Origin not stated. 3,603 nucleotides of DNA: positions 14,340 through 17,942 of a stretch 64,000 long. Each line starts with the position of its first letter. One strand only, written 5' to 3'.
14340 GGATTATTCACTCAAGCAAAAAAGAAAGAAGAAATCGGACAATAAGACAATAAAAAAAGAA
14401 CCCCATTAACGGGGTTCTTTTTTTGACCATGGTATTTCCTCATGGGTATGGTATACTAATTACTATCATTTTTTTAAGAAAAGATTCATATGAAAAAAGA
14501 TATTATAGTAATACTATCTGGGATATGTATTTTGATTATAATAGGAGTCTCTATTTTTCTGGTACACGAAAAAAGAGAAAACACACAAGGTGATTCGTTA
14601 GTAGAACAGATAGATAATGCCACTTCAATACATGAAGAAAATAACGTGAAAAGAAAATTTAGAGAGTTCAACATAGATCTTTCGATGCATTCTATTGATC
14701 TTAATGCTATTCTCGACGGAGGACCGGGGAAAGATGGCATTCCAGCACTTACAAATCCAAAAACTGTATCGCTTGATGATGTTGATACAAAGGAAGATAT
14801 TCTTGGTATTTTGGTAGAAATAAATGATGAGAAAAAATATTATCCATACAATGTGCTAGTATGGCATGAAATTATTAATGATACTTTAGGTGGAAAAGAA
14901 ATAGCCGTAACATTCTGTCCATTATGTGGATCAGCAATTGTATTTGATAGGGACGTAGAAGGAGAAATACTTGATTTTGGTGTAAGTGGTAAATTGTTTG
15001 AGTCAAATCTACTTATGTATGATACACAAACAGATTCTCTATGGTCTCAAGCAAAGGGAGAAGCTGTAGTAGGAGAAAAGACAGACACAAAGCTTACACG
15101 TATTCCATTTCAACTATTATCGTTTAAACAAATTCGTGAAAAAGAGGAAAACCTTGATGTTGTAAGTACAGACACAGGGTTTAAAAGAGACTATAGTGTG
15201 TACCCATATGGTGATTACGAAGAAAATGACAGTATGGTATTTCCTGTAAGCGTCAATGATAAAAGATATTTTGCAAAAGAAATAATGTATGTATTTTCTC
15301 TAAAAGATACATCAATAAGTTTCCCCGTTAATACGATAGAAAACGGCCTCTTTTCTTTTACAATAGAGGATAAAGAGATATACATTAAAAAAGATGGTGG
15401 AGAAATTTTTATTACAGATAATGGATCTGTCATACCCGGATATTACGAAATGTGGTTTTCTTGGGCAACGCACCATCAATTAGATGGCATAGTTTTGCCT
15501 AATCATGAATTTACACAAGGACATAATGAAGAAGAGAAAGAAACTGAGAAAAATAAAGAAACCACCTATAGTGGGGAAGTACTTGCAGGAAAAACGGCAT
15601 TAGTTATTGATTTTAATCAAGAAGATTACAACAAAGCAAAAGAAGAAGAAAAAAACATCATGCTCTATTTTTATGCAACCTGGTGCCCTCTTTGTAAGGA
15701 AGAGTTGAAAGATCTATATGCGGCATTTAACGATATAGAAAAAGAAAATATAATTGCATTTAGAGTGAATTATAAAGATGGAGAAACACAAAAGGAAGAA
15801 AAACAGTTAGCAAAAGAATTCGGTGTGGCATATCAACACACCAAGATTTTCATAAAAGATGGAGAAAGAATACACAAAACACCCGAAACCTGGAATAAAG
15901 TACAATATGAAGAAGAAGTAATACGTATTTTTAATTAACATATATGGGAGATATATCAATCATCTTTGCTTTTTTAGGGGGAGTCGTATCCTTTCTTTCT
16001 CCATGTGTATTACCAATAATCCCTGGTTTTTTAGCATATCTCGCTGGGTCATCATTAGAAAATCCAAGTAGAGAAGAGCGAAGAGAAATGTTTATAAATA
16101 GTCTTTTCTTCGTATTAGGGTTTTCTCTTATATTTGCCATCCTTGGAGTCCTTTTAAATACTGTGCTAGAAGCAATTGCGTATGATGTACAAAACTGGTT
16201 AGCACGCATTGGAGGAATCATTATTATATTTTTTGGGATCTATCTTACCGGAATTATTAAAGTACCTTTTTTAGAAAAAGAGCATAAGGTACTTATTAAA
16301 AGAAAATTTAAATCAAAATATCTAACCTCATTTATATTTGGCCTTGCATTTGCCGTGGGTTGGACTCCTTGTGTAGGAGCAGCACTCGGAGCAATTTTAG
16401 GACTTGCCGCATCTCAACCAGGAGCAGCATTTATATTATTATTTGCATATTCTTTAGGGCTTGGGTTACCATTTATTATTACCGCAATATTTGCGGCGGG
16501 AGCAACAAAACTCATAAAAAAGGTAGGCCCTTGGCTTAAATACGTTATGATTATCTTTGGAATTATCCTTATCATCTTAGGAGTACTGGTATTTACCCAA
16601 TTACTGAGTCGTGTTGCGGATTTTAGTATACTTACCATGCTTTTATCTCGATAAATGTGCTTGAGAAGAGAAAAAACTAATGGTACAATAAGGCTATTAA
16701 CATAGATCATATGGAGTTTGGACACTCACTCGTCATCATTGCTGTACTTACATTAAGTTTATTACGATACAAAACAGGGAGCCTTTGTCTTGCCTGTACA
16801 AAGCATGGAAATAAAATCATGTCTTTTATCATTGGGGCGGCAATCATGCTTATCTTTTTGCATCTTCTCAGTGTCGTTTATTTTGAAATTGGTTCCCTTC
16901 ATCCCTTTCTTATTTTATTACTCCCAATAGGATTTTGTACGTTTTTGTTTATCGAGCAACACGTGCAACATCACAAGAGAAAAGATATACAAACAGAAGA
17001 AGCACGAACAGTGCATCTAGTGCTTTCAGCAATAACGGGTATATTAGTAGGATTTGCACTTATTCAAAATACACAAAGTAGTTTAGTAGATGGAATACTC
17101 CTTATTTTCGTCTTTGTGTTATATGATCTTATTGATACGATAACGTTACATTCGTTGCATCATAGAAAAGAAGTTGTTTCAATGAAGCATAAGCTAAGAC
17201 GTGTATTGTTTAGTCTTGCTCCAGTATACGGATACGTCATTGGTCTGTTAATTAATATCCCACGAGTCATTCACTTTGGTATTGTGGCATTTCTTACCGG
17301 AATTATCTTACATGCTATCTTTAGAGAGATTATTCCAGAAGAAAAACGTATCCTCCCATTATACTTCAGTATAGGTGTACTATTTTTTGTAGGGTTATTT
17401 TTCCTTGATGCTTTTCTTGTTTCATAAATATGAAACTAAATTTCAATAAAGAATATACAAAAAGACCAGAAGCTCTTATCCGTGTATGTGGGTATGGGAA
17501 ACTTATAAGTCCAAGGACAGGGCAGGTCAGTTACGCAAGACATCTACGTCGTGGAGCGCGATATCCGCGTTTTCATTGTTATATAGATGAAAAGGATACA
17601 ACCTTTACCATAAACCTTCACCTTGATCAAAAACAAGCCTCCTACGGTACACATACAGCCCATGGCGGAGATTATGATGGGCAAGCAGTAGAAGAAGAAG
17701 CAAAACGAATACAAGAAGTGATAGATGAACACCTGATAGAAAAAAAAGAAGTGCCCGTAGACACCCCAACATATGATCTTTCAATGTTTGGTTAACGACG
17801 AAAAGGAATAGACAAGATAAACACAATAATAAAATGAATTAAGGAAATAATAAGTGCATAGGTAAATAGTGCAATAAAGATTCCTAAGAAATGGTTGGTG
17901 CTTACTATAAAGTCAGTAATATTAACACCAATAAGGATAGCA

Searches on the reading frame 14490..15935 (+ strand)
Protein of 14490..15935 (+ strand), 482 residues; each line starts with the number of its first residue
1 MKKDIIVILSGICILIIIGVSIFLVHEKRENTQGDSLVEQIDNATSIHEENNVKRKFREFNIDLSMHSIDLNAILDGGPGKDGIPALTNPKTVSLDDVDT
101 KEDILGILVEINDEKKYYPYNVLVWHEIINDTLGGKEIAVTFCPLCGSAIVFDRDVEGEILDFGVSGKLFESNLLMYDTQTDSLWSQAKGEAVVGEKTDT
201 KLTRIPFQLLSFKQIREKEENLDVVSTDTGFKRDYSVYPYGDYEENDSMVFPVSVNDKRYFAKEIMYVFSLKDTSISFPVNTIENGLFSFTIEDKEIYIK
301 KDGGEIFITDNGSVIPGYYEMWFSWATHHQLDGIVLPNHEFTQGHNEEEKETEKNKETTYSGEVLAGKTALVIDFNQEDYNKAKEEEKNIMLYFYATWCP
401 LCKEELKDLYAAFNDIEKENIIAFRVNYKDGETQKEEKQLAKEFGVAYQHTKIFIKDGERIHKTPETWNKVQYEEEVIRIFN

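Call 40: find_homologous_proteins(query=window:14490-15935:+, max_evalue=1e-10)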
Query window:14490-15935:+ (482 aa): 3290 proteins with E <= 1e-10 among 8000 candidates; the best 120 are listed.
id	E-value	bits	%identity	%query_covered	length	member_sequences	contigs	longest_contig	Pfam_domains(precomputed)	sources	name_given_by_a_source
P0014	0.0e+0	1093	100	100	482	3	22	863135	PF11376.14,PF00085.27,PF13098.14,PF00578.28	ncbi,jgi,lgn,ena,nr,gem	ncbi:MAG: DUF3179 domain-containing protein [Candidatus Magasanikbacteria bacterium]|jgi:thiol-disul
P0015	2.6e-111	391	54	69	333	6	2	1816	PF11376.14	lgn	-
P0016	1.4e-110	388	57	59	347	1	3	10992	PF11376.14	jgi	jgi:hypothetical protein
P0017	2.0e-109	385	52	69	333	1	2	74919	PF11376.14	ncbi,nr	ncbi:MAG: DUF3179 domain-containing protein [Candidatus Aminicenantes bacterium]|nr:DUF3179 domain-c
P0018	1.6e-108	382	56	59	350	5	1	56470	PF11376.14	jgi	jgi:hypothetical protein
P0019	2.6e-108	381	58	59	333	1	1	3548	PF11376.14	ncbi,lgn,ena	-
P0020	2.8e-107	377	53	65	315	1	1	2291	PF11376.14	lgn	-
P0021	2.2e-106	375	56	59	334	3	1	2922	PF11376.14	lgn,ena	-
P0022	2.5e-106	374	59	59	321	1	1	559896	PF11376.14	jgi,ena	jgi:hypothetical protein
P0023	3.4e-106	374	57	59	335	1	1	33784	PF11376.14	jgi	-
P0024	8.4e-105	369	56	59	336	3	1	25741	PF11376.14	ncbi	-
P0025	3.5e-104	367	55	59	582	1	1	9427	PF11376.14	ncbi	-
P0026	6.3e-104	366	54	59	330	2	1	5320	PF11376.14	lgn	-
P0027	7.8e-104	366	55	59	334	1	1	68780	PF11376.14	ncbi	-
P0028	1.0e-103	366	57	56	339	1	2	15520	PF11376.14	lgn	-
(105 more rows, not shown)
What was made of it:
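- Tried and rejected: It is fused again and again to CcdA or thioredoxin, independently of this protein (call 40).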

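Call 43: find_related_loci(query=A3, collection=genome_contigs, flank=10000)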
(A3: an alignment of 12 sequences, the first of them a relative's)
Query A3 (482 aa) in genome_contigs; peptide patterns used: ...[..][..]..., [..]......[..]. (x = any residue, [..] = any of these).
600 stretches matched a pattern (row limit reached: there are more); 581 encode a relative of the query (tblastn E <= 1e-3); the best 80 are kept; 80 distinct loci.
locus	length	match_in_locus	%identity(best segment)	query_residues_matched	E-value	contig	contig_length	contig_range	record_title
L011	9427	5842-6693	55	50-335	1e-107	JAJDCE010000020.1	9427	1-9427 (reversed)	MAG: Patescibacteria group bacterium isolate OFTM163 OFTM163_19, whole genome shotgun sequence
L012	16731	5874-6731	56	50-335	8e-107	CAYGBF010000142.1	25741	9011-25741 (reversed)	MAG TPA_asm: uncultured Eubacteriales bacterium isolate ERP108616_co1_39 genome assembly, contig: k119_1328972, whole ge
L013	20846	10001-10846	56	55-335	5e-106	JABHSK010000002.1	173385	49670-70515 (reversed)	MAG: Candidatus Parcubacteria bacterium isolate SI039_bin36 k141_2263554, whole genome shotgun sequence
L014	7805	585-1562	50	46-362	1e-101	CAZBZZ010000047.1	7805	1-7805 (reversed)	MAG TPA_asm: uncultured Candidatus Peribacteria bacterium isolate SRP077602_co5_130 genome assembly, contig: NODE_37380_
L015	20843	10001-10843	54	56-335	2e-100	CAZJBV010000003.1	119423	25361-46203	MAG TPA_asm: uncultured Gammaproteobacteria bacterium isolate binchicken_co144_1014 genome assembly, contig: NODE_363_le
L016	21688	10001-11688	44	14-478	2e-95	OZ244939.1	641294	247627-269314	MAG: Candidatus Paceibacterota bacterium isolate 42719d17-90dc-4aa8-9b60-4e7b6e23aec2 genome assembly, chromosome: 1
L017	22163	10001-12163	46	1-477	1e-94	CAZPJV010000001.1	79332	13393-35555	MAG TPA_asm: uncultured Candidatus Saccharibacteria bacterium isolate binchicken_co251_138 genome assembly, contig: NODE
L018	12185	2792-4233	54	68-458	5e-94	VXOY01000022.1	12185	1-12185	MAG: Candidatus Spechtbacteria bacterium SB0662_bin_43 NODE_4361_length_12185_cov_72.729349, whole genome shotgun sequen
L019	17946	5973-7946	50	56-455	1e-91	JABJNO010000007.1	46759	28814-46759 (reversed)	MAG: Candidatus Parcubacteria bacterium isolate SI075_bin20 k141_1411956, whole genome shotgun sequence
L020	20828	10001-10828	49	60-335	3e-91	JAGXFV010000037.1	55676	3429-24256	MAG: Actinomycetes bacterium isolate LH_M23 k141_1277168, whole genome shotgun sequence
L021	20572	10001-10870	51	47-335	2e-90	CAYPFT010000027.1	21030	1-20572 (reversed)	MAG TPA_asm: uncultured Candidatus Saccharibacteria bacterium isolate SRP090828_co3_53 genome assembly, contig: NODE_389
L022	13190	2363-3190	51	58-335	4e-89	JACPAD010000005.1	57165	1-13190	MAG: Candidatus Zambryskibacteria bacterium isolate NC_groundwater_222_Ag_S-0.1um_46_12 S4_GD2017_2_S1_scaffold_672, who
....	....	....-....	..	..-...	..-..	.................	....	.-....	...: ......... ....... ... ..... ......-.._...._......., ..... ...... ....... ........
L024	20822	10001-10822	51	63-336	1e-88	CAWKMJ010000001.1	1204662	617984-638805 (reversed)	MAG: uncultured Actinomycetes bacterium isolate MFD03804.bin.3.153 genome assembly, contig: contig_12476, whole genome s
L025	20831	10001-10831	49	60-336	1e-87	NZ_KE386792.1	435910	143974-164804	Psychromonas aquimarina ATCC BAA-1526 G337DRAFT_scaffold00002.2, whole genome shotgun sequence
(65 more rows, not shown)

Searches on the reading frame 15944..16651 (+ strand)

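Call 66: search_protein_families(library=pfam, proteins=[window:15944-16651:+], max_evalue=0.1)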
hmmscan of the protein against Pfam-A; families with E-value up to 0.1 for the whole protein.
window:15944-16651:+ (236 aa): 5 families
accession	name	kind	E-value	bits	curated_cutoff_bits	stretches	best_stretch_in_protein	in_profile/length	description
PF02683.22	DsbD_TM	-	1.2e-21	77.5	27.1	1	6-219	4-217/219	Cytochrome C biogenesis protein transmembrane domain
PF13386.12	DsbD_2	-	2.3e-07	31.4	24.9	1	9-214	2-198/199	Cytochrome C biogenesis protein transmembrane region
PF06570.16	DUF1129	-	0.0033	17.5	29.1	1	22-101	119-198/207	Protein of unknown function (DUF1129)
PF09948.15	PpoB2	-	0.058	13.8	28.7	0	17-215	11-187/188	Copper chaperone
PF19683.4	DUF6185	-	0.074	11.6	25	1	83-226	250-385/825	Family of unknown function (DUF6185)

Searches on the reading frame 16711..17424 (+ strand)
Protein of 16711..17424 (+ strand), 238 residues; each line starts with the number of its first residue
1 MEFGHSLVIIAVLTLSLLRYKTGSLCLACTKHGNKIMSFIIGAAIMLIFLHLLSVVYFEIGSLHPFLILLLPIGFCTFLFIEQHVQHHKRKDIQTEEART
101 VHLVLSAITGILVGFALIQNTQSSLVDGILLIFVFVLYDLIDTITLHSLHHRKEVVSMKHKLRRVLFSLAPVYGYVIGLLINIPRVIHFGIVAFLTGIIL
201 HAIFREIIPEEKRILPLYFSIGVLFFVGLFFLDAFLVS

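Call 66: search_protein_families(library=pfam, proteins=[window:16711-17424:+], max_evalue=0.1)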
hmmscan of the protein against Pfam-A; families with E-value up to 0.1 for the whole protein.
window:16711-17424:+ (238 aa): 2 families
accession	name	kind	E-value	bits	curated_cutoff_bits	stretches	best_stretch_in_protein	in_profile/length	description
PF12501.13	DUF3708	-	0.011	15.8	24.1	0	65-123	48-106/166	Phosphate ATP-binding cassette transporter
PF15420.11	Abhydrolase_9_N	-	0.097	13.1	27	0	65-119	53-107/208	Alpha/beta-hydrolase family N-terminus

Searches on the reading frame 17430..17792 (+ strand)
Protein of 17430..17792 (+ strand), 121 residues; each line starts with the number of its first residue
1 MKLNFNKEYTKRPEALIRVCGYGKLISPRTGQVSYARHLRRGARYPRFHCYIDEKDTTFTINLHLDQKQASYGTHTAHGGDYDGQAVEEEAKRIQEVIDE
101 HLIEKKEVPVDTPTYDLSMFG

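Call 66: search_protein_families(library=pfam, proteins=[window:17430-17792:+], max_evalue=0.1)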
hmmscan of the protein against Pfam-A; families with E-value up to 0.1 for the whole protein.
window:17430-17792:+ (121 aa): 1 family
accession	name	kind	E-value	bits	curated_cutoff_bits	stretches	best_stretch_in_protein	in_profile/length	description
PF05626.16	DUF790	-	0.073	12.3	28.8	1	52-114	241-304/387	Protein of unknown function (DUF790)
